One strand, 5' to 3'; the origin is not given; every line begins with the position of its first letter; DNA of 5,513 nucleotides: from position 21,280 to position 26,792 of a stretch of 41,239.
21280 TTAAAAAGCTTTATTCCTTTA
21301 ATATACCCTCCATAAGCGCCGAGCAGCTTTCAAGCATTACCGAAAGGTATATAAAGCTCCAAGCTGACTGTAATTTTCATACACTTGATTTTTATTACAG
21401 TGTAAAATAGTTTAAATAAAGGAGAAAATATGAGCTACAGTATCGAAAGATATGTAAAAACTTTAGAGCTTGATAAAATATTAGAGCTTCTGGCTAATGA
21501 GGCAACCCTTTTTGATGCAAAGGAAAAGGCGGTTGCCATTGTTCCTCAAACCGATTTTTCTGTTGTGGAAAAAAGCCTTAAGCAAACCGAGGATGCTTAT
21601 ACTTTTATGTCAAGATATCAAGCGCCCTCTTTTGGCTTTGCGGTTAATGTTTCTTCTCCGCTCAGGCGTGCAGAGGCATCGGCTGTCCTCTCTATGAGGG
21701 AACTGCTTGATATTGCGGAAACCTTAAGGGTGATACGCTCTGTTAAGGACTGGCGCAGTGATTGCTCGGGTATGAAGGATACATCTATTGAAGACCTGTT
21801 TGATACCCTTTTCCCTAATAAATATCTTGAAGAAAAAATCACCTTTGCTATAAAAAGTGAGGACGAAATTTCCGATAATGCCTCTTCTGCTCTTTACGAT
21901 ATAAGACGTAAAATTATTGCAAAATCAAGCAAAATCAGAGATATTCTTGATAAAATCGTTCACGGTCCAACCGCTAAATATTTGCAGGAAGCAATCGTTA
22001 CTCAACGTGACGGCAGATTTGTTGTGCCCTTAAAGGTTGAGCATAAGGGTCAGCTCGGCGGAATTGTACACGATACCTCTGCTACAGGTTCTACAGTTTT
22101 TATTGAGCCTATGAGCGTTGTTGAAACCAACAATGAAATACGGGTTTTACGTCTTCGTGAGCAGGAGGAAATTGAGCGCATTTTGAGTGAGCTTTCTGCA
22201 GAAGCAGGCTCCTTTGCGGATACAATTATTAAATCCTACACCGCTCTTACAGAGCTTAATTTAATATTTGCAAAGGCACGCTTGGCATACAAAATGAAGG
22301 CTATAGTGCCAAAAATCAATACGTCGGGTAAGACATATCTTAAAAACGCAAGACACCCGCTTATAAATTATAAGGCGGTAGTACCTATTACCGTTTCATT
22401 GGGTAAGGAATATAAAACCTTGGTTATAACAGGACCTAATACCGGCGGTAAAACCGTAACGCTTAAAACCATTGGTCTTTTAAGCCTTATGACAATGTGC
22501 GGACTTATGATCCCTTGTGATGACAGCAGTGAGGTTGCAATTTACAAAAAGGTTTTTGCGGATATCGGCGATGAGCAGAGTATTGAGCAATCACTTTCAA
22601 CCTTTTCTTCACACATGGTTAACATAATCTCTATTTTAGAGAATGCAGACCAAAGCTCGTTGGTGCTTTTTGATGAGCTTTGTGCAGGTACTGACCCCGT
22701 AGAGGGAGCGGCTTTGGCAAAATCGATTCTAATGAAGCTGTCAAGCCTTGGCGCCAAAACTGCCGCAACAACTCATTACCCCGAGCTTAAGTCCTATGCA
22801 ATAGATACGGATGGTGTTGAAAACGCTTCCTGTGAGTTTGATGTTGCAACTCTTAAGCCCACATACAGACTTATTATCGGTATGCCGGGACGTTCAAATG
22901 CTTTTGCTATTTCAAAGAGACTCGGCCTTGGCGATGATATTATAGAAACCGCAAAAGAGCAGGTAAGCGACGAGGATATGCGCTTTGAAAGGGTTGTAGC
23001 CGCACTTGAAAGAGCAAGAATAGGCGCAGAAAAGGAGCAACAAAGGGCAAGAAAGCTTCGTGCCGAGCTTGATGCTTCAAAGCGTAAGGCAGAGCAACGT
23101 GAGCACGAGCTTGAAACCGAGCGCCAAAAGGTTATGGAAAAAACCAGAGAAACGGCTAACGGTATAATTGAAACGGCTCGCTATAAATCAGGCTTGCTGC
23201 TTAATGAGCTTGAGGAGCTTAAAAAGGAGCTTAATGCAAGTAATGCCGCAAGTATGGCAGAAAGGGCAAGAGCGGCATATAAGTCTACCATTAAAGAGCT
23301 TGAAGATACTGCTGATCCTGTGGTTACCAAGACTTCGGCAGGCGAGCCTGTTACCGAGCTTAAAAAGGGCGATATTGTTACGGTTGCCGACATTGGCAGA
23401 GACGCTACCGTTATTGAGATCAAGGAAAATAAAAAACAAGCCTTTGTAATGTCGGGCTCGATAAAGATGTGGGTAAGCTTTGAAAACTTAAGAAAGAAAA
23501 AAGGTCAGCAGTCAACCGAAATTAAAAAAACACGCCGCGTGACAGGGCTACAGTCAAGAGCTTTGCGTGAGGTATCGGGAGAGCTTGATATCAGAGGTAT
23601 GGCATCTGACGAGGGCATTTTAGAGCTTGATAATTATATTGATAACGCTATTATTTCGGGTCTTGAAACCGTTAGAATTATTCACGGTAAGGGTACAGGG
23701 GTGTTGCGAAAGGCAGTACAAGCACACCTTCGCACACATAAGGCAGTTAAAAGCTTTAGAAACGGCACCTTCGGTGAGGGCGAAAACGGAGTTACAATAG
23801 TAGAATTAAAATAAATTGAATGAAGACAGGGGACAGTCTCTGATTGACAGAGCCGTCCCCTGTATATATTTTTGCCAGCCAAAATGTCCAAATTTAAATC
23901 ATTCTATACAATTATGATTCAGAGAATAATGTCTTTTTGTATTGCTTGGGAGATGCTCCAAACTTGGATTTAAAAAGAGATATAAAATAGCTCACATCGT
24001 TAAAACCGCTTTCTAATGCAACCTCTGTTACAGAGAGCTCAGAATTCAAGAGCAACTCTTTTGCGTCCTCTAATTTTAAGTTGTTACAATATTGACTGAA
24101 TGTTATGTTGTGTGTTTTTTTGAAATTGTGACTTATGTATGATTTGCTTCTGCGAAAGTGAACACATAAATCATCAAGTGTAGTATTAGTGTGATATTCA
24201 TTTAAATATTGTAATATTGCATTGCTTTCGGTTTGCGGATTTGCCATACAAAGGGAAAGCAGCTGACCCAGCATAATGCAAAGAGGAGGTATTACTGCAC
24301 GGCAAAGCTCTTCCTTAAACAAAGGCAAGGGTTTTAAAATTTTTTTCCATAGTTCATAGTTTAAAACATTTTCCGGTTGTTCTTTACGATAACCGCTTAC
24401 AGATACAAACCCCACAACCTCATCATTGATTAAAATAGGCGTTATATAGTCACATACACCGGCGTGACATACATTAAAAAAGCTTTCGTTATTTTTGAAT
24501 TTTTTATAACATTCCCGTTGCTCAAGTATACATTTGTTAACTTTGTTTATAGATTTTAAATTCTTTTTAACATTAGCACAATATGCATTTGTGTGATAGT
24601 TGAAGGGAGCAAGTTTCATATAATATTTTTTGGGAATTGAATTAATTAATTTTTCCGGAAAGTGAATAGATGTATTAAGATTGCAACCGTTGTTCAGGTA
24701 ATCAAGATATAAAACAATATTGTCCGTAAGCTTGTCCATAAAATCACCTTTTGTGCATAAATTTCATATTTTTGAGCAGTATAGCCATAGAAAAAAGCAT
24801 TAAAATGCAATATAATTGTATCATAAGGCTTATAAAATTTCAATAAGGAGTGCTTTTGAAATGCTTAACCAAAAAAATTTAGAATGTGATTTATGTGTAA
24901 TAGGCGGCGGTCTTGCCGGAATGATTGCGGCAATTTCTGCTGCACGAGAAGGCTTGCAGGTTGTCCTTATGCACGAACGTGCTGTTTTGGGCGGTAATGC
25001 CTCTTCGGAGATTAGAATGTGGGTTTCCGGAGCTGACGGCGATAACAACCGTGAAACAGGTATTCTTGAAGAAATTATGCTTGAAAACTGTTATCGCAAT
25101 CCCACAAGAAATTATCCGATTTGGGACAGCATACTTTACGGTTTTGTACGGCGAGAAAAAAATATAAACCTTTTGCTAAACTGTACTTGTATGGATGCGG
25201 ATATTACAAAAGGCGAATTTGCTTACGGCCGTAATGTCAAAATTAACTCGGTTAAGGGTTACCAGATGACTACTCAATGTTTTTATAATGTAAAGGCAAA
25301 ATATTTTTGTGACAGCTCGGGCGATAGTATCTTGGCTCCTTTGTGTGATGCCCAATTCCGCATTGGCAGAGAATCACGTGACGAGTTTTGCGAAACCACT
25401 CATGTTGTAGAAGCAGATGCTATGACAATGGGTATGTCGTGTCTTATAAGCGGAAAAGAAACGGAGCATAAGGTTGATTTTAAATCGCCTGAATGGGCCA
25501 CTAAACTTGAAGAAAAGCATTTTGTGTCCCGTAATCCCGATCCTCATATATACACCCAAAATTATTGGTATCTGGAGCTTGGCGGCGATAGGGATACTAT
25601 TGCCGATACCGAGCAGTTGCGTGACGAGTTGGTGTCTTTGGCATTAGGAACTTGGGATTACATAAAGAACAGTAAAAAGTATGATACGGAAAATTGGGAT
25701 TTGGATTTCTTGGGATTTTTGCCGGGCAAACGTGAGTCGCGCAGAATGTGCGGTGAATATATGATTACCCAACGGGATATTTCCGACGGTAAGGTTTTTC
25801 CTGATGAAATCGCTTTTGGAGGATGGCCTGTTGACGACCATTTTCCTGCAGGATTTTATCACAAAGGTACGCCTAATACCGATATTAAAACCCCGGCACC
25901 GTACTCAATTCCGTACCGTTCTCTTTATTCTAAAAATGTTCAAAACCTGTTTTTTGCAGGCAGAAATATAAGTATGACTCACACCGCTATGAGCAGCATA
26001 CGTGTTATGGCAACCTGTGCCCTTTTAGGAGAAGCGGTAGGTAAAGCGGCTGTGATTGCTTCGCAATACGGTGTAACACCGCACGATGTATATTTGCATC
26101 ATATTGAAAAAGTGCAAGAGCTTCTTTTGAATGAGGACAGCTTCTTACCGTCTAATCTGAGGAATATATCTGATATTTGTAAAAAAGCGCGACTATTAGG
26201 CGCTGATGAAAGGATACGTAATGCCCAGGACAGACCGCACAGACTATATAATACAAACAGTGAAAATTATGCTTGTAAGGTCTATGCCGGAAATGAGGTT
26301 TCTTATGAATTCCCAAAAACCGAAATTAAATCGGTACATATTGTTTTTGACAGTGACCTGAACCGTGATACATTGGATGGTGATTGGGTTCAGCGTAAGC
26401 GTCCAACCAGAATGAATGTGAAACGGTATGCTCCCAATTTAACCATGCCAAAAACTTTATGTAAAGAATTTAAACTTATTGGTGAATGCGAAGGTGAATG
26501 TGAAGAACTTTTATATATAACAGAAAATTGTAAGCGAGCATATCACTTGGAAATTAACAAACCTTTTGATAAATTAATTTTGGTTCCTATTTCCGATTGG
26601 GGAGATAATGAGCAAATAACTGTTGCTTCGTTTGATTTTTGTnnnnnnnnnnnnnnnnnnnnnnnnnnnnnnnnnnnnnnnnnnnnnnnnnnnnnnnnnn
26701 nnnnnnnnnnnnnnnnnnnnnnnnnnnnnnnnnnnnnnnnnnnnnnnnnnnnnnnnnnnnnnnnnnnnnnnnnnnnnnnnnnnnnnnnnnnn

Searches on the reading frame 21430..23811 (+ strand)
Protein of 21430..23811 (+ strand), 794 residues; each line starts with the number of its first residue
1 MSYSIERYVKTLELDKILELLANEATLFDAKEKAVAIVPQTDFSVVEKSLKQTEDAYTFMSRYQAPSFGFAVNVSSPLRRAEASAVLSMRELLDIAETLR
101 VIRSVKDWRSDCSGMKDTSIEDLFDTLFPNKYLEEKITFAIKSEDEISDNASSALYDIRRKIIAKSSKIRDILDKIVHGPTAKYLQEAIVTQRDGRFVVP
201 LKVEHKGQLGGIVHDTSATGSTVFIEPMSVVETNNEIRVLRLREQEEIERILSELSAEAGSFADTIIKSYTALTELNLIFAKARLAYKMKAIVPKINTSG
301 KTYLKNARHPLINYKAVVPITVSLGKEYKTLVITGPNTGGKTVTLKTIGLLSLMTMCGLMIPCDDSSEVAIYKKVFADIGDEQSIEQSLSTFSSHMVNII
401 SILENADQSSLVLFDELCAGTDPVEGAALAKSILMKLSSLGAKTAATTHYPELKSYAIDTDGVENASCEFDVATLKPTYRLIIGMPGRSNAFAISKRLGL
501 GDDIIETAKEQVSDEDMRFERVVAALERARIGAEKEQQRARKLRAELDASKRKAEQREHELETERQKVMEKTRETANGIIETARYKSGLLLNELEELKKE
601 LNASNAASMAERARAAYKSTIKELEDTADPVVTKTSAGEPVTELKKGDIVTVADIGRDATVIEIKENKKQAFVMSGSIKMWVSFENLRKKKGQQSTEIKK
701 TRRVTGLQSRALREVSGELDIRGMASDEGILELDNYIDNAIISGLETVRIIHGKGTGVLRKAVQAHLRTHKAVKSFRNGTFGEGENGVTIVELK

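Call 78: search_protein_families(library=pfam, proteins=[window:21430-23811:+], max_evalue=0.0001)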
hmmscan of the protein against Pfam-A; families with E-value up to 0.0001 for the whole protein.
window:21430-23811:+ (794 aa): 3 families
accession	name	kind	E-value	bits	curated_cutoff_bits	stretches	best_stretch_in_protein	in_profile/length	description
PF00488.27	MutS_V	-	1.6e-31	110.2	30.2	1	331-512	1-184/188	MutS domain V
PF01713.27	Smr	-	4.3e-26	91.3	25.7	1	719-794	1-77/77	Smr domain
PF20297.4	MSSS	-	1.5e-09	37.8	26.8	1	647-687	2-42/42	MutS2 and Smr-associated SH3 domain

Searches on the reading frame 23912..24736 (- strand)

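Call 78: search_protein_families(library=pfam, proteins=[window:23912-24736:-], max_evalue=0.0001)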
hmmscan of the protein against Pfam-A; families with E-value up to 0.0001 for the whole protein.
window:23912-24736:- (274 aa): 3 families
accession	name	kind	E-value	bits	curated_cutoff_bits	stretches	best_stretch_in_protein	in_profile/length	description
PF12833.13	HTH_18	-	3.4e-21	75.8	33.6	1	191-268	2-79/80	Helix-turn-helix domain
PF00165.29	HTH_AraC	-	2.3e-15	56.7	26.6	1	231-266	6-40/42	Bacterial regulatory helix-turn-helix proteins, AraC family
PF10114.15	PocR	-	4.5e-07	30.2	23.9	1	51-134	41-118/162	Sensory domain found in PocR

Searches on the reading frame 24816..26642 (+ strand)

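Call 78: search_protein_families(library=pfam, proteins=[window:24816-26642:+], max_evalue=0.0001)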
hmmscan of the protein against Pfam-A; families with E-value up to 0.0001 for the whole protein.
window:24816-26642:+ (609 aa): 7 families
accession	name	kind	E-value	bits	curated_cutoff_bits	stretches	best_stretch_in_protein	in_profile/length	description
PF12831.13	FAD_oxidored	-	1.5e-82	278.6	27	1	25-437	1-416/416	FAD dependent oxidoreductase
PF00890.30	FAD_binding_2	-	4e-07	30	20.4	1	25-62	1-38/414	FAD binding domain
PF13450.12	NAD_binding_8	-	6.7e-07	29.9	21.9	1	28-65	1-38/68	NAD(P)-binding Rossmann-like domain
PF01134.28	GIDA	-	2.1e-06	27.5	22.1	1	25-54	1-30/391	Glucose inhibited division protein A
PF07992.20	Pyr_redox_2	-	8.8e-06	25.8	26.1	1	25-138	2-88/291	Pyridine nucleotide-disulphide oxidoreductase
PF01266.30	DAO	-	2e-05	24.7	27.9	0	25-65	1-42/353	FAD dependent oxidoreductase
PF03486.20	HI0933_like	-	9e-05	22.5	50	0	25-57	2-34/244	HI0933-like protein Rossmann domain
